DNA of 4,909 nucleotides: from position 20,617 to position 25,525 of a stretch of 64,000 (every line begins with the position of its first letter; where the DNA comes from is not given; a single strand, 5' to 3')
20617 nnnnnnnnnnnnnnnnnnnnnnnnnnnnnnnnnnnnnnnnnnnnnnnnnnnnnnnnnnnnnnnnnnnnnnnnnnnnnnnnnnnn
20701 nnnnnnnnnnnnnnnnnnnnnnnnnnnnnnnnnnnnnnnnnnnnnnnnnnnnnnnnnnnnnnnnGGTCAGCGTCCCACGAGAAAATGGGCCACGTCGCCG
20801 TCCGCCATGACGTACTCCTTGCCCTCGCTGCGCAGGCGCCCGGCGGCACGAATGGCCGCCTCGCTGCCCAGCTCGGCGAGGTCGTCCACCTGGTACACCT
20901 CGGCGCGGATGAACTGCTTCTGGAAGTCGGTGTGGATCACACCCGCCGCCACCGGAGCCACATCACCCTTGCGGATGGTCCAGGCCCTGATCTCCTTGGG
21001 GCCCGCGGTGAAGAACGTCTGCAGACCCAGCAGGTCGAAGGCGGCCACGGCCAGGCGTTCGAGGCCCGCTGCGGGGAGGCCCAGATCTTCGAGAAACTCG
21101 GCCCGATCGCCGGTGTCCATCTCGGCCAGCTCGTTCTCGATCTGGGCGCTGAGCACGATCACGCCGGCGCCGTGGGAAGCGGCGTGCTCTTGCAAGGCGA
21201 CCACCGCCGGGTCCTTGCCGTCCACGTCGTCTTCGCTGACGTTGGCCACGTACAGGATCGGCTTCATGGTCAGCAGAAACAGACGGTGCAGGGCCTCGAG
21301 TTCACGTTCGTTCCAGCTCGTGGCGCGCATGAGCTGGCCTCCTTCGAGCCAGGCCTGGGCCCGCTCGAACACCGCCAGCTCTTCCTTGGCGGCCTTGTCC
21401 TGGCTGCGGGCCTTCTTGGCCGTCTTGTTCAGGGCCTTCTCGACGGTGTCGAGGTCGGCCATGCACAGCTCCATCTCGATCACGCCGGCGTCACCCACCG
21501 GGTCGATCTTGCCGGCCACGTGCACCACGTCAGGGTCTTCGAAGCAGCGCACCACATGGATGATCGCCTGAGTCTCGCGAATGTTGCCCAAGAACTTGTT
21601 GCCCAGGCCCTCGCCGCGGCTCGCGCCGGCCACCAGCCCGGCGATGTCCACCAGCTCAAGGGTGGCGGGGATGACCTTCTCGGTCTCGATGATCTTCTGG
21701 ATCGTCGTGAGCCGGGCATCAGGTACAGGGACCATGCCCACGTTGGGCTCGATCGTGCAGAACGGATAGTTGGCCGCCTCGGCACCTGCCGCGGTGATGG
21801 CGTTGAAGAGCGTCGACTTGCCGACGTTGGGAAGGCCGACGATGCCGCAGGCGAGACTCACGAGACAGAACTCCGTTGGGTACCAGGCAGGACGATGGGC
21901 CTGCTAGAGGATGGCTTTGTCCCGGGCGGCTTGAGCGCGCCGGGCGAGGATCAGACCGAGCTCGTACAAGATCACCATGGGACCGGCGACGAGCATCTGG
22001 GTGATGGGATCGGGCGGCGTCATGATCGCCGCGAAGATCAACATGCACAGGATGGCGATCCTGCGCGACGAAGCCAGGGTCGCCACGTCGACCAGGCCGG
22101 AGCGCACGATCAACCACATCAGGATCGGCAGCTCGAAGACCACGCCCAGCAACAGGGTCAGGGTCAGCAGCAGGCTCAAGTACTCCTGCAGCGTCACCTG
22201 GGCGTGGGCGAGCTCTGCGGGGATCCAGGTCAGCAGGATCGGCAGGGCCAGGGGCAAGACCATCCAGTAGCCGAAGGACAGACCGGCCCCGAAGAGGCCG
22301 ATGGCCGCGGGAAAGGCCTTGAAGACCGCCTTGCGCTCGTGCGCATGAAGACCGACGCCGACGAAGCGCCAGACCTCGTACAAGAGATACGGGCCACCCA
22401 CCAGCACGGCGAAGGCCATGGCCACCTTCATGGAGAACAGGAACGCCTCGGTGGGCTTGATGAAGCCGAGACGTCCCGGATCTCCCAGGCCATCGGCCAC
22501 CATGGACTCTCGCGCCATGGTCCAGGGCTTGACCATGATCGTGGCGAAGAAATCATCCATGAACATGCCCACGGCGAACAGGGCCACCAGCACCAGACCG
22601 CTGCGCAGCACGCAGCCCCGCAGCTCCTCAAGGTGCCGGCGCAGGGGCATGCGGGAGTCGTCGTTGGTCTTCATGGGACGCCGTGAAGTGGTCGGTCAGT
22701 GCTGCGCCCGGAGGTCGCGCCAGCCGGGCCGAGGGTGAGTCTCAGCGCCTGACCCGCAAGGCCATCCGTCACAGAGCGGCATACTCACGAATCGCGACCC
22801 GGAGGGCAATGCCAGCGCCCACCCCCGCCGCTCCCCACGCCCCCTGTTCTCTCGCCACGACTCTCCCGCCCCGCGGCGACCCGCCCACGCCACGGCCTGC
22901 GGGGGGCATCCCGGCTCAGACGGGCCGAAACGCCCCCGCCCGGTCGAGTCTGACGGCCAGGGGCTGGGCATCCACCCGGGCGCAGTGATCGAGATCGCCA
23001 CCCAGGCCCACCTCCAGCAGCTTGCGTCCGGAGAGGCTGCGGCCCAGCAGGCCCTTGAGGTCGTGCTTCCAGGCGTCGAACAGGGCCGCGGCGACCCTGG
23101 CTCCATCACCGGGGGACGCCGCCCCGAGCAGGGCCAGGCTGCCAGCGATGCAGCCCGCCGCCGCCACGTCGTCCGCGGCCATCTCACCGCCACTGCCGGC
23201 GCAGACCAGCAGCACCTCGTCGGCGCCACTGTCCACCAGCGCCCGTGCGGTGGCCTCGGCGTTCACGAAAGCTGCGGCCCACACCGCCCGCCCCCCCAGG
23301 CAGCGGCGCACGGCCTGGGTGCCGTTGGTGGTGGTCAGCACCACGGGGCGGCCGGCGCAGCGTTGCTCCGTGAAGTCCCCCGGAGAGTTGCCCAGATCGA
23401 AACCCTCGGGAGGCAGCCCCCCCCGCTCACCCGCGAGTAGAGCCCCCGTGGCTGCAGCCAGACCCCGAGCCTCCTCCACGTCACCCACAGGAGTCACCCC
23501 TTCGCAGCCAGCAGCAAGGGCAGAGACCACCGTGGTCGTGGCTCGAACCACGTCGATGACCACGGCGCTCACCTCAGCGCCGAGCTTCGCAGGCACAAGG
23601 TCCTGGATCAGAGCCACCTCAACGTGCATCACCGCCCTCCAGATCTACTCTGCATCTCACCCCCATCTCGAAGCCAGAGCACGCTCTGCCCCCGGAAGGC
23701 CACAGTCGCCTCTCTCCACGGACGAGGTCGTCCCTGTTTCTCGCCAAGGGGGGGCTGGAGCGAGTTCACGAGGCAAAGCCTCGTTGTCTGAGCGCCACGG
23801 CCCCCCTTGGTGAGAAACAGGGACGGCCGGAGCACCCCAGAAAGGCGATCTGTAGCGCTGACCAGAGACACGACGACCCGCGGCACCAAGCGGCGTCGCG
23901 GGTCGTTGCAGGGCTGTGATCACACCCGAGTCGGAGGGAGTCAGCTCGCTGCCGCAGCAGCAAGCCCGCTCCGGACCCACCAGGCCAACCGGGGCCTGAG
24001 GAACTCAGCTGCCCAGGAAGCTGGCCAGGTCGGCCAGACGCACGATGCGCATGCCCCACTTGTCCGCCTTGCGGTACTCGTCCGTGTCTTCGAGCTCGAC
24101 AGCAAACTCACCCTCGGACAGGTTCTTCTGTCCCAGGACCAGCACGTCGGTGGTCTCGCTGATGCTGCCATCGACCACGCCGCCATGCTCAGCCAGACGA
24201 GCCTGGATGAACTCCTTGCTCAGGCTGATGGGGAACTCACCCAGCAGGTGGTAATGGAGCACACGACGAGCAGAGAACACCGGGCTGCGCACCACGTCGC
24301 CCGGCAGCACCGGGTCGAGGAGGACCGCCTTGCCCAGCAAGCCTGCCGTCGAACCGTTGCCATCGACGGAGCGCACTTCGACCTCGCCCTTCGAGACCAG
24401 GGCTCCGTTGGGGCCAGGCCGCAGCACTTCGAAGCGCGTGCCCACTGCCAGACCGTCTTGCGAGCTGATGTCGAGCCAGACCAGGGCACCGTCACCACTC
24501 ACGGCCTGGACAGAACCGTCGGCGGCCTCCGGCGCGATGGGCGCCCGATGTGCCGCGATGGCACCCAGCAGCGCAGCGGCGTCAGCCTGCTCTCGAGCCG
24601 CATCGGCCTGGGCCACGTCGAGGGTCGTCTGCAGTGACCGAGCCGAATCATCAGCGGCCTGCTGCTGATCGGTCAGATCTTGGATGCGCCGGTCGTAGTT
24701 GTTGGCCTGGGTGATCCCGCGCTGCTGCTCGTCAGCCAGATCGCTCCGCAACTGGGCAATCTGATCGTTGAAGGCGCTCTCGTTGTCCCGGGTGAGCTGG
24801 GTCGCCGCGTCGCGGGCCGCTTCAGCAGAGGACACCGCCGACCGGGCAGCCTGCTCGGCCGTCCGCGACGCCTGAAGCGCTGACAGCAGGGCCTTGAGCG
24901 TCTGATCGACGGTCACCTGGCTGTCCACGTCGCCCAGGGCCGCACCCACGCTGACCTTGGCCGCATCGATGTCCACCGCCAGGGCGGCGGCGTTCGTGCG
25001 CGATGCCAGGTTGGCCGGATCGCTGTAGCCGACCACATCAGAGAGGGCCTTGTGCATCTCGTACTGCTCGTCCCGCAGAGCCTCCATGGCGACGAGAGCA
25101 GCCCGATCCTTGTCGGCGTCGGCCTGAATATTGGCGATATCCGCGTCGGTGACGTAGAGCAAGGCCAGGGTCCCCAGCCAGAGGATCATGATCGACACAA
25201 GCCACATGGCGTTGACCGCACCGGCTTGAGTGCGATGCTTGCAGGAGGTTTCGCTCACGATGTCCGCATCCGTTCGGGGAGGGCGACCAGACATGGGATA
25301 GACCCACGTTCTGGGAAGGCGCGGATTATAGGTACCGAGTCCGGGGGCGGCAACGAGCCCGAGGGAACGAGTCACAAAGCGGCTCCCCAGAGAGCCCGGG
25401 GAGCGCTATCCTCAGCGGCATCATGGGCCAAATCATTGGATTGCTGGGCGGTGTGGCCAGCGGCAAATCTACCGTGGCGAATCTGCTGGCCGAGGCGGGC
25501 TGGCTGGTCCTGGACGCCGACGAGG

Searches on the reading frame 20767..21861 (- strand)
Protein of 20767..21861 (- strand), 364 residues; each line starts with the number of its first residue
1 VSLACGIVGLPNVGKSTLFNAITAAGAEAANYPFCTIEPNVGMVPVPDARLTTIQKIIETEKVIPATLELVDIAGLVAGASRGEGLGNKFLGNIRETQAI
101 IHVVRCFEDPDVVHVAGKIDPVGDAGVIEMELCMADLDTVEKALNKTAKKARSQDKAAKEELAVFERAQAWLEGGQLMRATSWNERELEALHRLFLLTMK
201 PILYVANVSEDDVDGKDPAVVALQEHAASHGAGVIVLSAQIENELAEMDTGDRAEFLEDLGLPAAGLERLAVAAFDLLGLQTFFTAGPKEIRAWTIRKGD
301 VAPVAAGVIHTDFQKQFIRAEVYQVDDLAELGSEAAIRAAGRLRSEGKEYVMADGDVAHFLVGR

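Call 32: search_protein_families(library=pfam, proteins=[window:20767-21861:-], max_evalue=0.001)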
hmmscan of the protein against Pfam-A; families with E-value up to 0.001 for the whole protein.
window:20767-21861:- (364 aa): 3 families
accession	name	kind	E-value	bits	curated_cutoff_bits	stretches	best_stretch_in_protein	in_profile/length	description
PF06071.19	YchF-GTPase_C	-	1.1e-35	122.1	27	1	280-361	1-82/84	Protein of unknown function (DUF933)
PF01926.29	MMR_HSR1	-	5.6e-20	72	21.9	1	5-107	2-85/113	50S ribosome-binding GTPase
PF02421.24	FeoB_N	-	3e-08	33.8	27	1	6-47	4-45/156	Ferrous iron transport protein B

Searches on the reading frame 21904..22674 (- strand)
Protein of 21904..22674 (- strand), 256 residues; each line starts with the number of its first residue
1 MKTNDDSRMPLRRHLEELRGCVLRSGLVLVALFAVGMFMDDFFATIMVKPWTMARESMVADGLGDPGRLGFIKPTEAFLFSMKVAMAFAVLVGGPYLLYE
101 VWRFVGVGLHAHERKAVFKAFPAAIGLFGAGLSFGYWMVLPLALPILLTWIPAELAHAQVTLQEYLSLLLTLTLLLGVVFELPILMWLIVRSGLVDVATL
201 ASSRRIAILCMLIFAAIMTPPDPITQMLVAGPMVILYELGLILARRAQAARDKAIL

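Call 32: search_protein_families(library=pfam, proteins=[window:21904-22674:-], max_evalue=0.001)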
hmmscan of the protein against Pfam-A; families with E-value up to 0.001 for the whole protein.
window:21904-22674:- (256 aa): 1 family
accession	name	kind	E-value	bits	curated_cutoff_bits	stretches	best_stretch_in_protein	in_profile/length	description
PF00902.23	TatC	-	5.2e-57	193.4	25.1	1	14-232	2-208/208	Sec-independent protein translocase protein (TatC)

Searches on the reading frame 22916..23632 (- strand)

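Call 32: search_protein_families(library=pfam, proteins=[window:22916-23632:-], max_evalue=0.001)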
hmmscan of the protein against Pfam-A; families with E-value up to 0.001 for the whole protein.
window:22916-23632:- (238 aa): 1 family
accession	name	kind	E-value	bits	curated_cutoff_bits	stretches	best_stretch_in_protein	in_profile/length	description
PF04029.19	2-ph_phosp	-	4.4e-63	212.9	26.4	1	10-225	4-219/226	2-phosphosulpholactate phosphatase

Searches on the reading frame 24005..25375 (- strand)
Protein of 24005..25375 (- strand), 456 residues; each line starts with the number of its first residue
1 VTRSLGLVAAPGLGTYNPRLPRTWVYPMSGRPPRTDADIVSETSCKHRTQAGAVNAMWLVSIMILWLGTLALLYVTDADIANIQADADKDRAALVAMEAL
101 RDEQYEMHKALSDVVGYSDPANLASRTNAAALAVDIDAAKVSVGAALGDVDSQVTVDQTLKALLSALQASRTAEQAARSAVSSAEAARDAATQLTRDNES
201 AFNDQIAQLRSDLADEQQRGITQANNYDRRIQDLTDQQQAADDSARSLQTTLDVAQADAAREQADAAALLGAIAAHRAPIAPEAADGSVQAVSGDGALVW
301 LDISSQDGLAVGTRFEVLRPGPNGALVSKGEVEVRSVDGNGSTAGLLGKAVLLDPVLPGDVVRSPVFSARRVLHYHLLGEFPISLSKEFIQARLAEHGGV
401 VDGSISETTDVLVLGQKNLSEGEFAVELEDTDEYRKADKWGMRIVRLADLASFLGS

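Call 32: search_protein_families(library=pfam, proteins=[window:24005-25375:-], max_evalue=0.001)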
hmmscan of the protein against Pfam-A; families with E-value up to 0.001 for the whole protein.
window:24005-25375:- (456 aa): 1 family
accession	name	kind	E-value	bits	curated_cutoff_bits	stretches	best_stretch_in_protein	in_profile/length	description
PF00533.33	BRCT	-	3.3e-06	27.7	21.3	1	385-446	19-70/78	BRCA1 C Terminus (BRCT) domain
